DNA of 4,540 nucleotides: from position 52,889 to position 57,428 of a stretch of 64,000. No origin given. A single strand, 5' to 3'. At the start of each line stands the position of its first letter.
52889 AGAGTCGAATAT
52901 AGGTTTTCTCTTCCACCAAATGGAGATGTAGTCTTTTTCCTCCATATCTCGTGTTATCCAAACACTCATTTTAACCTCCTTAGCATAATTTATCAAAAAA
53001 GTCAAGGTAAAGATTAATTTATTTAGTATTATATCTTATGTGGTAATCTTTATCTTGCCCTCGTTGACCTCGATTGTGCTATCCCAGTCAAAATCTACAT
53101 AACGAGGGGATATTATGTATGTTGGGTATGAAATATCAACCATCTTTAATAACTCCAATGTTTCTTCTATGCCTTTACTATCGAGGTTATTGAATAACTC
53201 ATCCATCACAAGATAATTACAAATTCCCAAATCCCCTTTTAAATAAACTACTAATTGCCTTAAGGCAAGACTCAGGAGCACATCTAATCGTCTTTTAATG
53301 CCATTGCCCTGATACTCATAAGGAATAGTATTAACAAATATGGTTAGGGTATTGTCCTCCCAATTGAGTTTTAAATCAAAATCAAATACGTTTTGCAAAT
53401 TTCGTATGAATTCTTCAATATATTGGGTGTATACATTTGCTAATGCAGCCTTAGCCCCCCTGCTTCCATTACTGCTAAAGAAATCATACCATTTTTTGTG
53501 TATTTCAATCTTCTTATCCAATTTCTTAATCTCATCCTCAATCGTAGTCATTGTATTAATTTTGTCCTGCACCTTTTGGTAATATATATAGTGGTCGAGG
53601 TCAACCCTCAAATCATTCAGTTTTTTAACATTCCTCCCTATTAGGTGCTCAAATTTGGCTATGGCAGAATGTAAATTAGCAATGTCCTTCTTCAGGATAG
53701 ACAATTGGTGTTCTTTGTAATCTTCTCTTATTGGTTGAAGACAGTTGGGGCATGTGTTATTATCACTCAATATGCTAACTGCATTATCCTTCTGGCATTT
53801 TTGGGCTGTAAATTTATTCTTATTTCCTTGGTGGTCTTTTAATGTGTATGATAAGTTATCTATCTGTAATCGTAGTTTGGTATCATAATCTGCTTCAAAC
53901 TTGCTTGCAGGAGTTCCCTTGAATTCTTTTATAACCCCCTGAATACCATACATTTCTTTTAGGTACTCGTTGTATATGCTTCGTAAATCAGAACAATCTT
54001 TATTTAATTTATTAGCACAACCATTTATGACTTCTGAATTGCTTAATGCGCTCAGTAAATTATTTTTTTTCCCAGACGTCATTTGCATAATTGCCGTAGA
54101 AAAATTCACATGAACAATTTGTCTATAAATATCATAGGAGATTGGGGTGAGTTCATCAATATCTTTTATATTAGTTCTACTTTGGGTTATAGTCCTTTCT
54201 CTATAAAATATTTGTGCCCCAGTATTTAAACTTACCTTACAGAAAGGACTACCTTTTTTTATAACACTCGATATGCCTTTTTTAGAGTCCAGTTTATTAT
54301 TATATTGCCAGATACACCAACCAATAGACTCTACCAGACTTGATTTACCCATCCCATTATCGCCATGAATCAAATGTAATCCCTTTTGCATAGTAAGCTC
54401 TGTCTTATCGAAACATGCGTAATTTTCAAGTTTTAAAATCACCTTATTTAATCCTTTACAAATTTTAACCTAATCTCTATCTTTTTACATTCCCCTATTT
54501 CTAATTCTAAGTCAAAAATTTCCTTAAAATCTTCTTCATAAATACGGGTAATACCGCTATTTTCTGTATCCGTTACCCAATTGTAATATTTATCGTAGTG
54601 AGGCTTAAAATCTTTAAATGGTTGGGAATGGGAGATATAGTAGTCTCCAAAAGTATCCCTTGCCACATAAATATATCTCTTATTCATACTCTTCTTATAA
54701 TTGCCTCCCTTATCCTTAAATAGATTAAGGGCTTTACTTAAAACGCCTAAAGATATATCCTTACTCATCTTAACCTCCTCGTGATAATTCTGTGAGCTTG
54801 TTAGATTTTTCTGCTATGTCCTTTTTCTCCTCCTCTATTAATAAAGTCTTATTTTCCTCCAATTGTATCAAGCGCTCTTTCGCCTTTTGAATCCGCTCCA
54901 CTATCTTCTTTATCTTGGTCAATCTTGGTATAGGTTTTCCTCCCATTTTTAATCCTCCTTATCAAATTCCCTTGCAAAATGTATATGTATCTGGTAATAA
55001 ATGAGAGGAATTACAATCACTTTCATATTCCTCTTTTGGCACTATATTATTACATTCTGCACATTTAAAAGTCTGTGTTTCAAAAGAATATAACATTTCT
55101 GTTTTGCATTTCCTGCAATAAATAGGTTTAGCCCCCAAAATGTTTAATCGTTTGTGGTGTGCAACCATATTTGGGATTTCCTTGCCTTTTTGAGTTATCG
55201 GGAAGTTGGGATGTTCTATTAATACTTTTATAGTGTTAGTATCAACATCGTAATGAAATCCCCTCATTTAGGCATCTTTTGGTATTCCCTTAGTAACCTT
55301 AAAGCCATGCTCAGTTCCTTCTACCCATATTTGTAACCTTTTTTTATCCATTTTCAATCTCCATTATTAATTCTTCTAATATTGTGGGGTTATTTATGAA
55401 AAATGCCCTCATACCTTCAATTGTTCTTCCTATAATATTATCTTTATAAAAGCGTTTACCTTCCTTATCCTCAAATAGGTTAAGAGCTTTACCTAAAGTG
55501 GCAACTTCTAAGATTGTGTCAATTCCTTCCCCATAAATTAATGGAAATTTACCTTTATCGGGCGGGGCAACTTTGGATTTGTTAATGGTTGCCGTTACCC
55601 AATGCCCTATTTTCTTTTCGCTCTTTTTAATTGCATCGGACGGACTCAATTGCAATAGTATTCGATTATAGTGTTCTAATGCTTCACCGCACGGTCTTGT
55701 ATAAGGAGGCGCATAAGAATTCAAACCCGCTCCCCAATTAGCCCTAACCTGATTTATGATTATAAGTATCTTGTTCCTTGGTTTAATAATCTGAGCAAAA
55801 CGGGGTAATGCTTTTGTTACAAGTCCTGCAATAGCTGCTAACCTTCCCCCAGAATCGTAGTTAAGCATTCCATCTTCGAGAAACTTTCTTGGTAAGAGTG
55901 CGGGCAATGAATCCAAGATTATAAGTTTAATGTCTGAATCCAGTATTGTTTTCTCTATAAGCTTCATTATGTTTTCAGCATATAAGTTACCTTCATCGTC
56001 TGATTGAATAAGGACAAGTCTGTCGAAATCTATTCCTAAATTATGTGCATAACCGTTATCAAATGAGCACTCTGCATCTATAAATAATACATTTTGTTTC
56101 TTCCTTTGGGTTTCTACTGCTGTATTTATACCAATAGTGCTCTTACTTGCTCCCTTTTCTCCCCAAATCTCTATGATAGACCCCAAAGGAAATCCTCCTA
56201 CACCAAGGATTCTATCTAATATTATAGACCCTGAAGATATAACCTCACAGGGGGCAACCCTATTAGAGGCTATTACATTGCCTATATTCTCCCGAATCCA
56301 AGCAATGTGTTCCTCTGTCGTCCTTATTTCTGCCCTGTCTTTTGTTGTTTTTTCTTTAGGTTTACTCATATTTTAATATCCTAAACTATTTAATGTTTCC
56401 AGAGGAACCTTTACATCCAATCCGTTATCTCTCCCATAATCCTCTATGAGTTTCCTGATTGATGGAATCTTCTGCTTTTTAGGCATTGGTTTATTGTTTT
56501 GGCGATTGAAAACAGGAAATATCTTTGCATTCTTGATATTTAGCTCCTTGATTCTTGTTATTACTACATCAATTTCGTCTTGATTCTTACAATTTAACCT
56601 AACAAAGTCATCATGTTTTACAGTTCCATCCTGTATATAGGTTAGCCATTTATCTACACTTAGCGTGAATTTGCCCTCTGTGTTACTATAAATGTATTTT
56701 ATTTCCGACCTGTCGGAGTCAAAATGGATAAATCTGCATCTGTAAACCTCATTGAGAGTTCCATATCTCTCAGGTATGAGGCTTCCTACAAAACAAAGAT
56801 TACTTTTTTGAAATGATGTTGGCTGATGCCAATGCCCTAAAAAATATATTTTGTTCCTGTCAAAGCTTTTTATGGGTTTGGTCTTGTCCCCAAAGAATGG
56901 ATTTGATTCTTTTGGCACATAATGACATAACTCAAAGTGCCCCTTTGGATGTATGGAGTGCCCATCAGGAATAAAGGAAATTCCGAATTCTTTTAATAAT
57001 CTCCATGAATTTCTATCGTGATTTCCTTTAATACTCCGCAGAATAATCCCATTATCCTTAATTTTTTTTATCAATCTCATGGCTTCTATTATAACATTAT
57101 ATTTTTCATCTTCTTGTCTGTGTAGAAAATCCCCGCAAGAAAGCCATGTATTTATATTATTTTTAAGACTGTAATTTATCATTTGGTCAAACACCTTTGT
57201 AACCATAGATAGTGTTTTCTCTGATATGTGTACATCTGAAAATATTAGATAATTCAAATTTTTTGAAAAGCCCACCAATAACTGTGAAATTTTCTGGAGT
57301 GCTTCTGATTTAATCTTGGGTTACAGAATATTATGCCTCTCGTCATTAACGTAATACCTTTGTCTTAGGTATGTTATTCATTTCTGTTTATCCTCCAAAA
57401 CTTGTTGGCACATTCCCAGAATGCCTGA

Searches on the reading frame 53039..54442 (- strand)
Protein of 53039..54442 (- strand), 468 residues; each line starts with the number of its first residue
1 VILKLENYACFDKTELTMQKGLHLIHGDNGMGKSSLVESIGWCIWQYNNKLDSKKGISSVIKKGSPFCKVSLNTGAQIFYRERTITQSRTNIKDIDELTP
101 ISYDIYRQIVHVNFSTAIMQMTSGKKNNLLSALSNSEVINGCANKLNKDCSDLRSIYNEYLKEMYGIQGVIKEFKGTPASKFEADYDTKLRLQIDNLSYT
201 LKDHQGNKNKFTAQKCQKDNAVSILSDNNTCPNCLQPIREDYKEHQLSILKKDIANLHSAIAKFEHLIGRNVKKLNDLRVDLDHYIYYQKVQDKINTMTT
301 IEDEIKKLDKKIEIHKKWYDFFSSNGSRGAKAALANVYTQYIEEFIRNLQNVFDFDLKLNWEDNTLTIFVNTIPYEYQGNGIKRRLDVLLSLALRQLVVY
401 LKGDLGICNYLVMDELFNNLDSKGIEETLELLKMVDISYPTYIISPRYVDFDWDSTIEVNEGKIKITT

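Call 104: search_protein_families(library=pfam, proteins=[window:53039-54442:-], max_evalue=0.001)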
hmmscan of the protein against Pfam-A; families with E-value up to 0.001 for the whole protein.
window:53039-54442:- (468 aa): 5 families
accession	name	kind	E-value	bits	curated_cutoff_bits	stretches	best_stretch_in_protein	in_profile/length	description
PF13476.12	AAA_23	-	4.7e-13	50.7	27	1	3-313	2-201/201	AAA domain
PF13175.12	AAA_15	-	8.7e-10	39.2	32.1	1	3-390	6-313/374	AAA ATPase domain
PF02463.25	SMC_N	-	8.9e-06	25.7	40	1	3-92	5-104/220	RecF/RecN/SMC N terminal domain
PF13514.12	AAA_27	-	4e-05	23.7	22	1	3-44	6-50/206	AAA domain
PF13555.12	AAA_29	-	0.00025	21.2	27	1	3-38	4-40/61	P-loop containing region of AAA domain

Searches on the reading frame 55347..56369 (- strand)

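Call 104: search_protein_families(library=pfam, proteins=[window:55347-56369:-], max_evalue=0.001)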
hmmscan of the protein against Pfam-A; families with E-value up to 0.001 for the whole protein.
window:55347-56369:- (341 aa): 3 families
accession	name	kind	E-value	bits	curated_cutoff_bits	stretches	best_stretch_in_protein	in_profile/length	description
PF00154.27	RecA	-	1.7e-46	159.3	27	1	35-284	24-262/262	recA bacterial DNA recombination protein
PF08423.17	Rad51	-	3.2e-09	36.9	22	1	44-241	8-209/244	Rad51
PF06745.19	ATPase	-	5e-06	26.5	26.6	1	51-119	8-78/231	KaiC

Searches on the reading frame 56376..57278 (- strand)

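Call 104: search_protein_families(library=pfam, proteins=[window:56376-57278:-], max_evalue=0.001)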
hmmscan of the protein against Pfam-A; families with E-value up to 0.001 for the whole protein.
window:56376-57278:- (301 aa): 2 families
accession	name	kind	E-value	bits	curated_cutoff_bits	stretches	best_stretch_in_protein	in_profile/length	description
PF00149.33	Metallophos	-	9.2e-07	29.9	21.5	1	10-98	3-72/191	Calcineurin-like phosphoesterase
PF12850.12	Metallophos_2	-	1.9e-05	25.1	27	1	10-165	3-133/154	Calcineurin-like phosphoesterase superfamily domain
